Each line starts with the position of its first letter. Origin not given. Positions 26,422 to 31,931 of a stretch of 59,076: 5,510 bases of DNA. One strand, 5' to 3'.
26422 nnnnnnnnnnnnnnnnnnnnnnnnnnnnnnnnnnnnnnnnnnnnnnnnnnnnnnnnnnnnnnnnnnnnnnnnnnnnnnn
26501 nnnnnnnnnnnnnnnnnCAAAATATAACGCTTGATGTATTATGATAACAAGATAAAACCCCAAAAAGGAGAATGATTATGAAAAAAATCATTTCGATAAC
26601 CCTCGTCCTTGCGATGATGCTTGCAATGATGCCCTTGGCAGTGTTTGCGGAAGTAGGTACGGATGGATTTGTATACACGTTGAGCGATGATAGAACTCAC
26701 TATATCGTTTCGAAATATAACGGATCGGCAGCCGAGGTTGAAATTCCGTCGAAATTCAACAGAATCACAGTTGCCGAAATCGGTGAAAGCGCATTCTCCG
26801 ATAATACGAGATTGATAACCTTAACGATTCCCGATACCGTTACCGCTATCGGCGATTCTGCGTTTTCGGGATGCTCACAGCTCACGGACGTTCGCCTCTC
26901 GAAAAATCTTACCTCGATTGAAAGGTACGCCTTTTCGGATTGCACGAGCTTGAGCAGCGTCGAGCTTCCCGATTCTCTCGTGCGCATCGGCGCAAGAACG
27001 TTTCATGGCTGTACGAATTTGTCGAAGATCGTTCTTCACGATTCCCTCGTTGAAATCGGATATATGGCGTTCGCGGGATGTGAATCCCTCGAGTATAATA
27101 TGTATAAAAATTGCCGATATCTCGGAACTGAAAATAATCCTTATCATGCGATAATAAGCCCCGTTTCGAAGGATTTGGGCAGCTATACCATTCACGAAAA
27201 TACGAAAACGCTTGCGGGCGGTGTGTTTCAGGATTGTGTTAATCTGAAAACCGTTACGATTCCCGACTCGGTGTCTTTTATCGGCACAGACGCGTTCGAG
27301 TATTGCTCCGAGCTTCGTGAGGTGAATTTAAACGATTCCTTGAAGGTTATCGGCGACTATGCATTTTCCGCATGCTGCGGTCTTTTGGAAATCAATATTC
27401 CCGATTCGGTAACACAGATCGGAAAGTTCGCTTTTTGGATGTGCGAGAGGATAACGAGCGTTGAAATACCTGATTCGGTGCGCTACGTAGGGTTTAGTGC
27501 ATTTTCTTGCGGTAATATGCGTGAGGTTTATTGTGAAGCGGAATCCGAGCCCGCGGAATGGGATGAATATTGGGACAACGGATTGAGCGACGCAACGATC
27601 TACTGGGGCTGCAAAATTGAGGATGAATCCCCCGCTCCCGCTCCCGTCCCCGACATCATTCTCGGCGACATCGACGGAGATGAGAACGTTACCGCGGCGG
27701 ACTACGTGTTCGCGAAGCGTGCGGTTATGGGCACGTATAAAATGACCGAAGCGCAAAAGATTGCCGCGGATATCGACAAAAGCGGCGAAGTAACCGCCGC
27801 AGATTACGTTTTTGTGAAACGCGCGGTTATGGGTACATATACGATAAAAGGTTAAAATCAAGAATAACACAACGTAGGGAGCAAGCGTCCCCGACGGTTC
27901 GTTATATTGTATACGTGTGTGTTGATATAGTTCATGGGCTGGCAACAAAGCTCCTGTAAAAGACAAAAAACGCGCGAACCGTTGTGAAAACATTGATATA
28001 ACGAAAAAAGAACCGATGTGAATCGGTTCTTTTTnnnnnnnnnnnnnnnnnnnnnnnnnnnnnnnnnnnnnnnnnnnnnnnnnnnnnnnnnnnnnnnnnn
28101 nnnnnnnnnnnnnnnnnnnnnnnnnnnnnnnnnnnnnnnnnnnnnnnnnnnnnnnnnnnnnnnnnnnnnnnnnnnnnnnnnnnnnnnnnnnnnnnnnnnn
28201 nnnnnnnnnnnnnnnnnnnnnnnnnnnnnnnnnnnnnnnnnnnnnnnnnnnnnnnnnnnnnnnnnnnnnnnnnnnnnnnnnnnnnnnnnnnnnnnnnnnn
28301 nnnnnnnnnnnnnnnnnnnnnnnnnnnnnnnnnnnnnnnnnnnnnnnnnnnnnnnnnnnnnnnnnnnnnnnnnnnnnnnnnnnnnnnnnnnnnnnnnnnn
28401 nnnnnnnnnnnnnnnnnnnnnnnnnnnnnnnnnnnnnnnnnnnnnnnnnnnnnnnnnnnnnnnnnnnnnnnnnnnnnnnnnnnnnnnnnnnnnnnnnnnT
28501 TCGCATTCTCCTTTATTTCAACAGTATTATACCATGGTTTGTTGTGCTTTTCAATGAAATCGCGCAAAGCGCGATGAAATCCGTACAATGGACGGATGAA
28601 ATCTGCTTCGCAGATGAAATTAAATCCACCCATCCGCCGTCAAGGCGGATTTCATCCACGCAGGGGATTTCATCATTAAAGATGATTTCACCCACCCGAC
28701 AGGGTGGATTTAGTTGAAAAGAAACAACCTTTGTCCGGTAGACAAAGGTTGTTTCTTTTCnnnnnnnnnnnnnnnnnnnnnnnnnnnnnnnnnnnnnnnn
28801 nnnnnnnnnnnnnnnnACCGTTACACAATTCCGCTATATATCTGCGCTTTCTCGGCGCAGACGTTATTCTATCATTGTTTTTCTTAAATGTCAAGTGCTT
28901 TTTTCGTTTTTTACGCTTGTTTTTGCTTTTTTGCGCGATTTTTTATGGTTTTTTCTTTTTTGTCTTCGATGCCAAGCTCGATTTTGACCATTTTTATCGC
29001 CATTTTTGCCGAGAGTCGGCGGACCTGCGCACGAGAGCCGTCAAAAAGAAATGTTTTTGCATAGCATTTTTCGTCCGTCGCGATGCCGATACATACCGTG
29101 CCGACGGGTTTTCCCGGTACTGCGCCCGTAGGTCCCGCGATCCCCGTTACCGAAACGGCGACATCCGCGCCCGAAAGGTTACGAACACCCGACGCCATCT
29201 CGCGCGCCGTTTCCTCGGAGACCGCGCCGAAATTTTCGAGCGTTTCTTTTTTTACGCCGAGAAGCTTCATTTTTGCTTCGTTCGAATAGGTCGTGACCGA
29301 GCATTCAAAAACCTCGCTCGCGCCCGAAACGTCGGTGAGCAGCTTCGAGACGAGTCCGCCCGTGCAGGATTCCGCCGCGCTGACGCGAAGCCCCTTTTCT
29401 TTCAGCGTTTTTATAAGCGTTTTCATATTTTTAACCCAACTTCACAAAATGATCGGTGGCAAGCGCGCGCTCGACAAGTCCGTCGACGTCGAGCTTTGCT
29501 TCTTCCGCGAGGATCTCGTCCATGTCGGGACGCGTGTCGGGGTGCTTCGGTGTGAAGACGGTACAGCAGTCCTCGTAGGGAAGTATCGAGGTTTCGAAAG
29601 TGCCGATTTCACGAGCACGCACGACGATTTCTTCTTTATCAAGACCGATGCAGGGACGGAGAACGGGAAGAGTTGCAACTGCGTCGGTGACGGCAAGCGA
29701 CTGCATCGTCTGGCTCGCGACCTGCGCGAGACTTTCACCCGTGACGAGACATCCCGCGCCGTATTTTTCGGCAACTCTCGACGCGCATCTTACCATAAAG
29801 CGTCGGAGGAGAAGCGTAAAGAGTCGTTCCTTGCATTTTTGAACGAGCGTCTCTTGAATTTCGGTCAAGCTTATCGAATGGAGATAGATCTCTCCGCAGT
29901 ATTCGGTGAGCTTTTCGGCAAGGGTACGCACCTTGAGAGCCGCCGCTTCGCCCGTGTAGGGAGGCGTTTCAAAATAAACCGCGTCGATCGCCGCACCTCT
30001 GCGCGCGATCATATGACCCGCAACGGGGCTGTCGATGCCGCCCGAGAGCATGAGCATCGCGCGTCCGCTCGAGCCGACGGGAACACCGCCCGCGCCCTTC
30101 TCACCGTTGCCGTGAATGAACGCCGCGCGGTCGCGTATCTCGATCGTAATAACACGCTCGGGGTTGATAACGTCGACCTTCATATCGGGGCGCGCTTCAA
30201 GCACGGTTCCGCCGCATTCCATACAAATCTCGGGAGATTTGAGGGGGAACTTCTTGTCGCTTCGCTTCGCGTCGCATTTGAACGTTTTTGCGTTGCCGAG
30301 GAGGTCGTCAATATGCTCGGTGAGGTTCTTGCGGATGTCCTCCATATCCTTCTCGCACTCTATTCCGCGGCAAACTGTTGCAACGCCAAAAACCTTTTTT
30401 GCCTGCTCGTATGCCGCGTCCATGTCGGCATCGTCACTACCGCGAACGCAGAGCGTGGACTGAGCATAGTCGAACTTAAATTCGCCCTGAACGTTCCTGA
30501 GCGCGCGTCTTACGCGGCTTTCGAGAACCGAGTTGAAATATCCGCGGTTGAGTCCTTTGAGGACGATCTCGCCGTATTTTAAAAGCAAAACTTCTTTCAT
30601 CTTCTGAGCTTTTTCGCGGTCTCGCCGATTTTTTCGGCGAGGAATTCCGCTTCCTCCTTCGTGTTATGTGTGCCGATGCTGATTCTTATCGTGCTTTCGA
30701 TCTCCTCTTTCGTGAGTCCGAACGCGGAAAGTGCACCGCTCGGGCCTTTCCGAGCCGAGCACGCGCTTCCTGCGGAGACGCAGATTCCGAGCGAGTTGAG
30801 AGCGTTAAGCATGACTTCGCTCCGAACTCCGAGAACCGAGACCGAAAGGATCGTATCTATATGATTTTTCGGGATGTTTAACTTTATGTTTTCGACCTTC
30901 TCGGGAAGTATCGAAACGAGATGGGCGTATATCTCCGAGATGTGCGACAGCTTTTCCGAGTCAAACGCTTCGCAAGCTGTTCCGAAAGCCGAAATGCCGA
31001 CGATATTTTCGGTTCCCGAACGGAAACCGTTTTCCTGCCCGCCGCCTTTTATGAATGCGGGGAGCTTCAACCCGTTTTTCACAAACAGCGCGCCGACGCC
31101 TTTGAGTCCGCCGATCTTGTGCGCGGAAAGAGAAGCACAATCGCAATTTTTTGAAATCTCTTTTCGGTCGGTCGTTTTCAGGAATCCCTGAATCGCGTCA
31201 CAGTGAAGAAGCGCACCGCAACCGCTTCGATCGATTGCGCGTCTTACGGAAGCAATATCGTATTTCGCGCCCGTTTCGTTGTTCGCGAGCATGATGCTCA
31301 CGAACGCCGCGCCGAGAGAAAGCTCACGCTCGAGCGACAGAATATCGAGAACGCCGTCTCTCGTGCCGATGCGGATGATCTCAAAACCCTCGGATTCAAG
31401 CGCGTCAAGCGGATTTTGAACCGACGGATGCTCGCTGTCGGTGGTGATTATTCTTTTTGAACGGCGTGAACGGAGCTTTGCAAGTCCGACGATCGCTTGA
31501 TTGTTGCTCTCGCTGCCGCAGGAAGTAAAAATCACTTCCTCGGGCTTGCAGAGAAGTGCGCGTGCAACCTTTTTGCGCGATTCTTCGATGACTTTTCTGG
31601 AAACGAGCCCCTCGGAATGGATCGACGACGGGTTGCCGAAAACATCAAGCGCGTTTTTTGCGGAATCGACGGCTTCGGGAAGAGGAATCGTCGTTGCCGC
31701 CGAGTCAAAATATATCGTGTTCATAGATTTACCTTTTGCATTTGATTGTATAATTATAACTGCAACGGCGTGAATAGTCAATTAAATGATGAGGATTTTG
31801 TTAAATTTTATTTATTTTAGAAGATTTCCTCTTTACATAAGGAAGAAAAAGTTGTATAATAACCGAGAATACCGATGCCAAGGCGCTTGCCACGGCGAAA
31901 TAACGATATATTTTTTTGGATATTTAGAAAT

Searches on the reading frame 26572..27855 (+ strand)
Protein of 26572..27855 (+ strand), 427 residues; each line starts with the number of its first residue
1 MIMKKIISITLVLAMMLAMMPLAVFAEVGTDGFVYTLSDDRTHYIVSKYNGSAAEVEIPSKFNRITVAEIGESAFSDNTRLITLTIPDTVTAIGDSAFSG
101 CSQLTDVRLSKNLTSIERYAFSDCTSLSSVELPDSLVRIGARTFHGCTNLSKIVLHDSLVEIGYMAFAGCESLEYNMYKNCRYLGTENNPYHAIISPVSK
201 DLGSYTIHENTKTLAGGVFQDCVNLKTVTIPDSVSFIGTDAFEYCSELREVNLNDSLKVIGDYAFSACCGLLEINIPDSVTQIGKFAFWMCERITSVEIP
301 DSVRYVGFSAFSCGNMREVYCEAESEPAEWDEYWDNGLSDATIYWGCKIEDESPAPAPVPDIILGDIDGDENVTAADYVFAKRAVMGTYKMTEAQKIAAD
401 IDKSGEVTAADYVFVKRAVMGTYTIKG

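Call 83: search_protein_families(library=pfam, proteins=[window:26572-27855:+])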
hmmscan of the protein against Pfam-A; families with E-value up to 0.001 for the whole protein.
window:26572-27855:+ (427 aa): 3 families
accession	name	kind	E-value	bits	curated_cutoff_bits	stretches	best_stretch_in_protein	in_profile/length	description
PF13306.12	LRR_5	-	3.9e-61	205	27.7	2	69-185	2-116/127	BspA type Leucine rich repeat region (6 copies)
PF13855.12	LRR_8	-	4.8e-13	49.1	27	1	90-132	13-56/61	Leucine rich repeat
PF00404.24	Dockerin_1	-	1e-10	42.1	22.9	1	364-419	1-56/57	Dockerin type I domain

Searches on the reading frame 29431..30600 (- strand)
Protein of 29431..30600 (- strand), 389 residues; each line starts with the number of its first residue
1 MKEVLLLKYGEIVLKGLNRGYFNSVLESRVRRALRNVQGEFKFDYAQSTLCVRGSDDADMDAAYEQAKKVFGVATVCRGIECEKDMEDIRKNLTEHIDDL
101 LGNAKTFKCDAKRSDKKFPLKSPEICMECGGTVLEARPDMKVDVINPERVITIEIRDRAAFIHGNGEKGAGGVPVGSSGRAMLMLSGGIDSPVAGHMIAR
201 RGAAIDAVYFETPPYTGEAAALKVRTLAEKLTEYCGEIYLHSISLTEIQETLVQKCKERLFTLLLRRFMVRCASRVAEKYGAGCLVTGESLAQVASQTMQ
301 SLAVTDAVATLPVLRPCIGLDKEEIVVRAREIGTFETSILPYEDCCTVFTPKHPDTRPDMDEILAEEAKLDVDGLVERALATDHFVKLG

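Call 13: search_protein_families(library=pfam, proteins=[window:29431-30600:-], max_evalue=0.001)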
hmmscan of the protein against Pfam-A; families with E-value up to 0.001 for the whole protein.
window:29431-30600:- (389 aa): 3 families
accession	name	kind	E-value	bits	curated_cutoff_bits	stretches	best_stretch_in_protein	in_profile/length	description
PF02568.20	ThiI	-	7.8e-66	221.9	20.5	1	176-371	1-196/197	Thiamine biosynthesis protein (ThiI)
PF22025.1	ThiI_fer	-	2.1e-17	63.7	25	1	5-77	2-72/72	ThiI ferredoxin-like domain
PF02926.22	THUMP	-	2.5e-13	50.6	20.6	1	83-162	1-81/84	THUMP domain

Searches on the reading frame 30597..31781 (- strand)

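Call 13: search_protein_families(library=pfam, proteins=[window:30597-31781:-], max_evalue=0.001)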
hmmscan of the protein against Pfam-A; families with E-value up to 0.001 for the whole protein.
window:30597-31781:- (394 aa): 1 family
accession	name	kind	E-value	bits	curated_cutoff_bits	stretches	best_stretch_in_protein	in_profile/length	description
PF00266.25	Aminotran_5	-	3.4e-53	181.4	21.5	1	23-379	1-369/371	Aminotransferase class-V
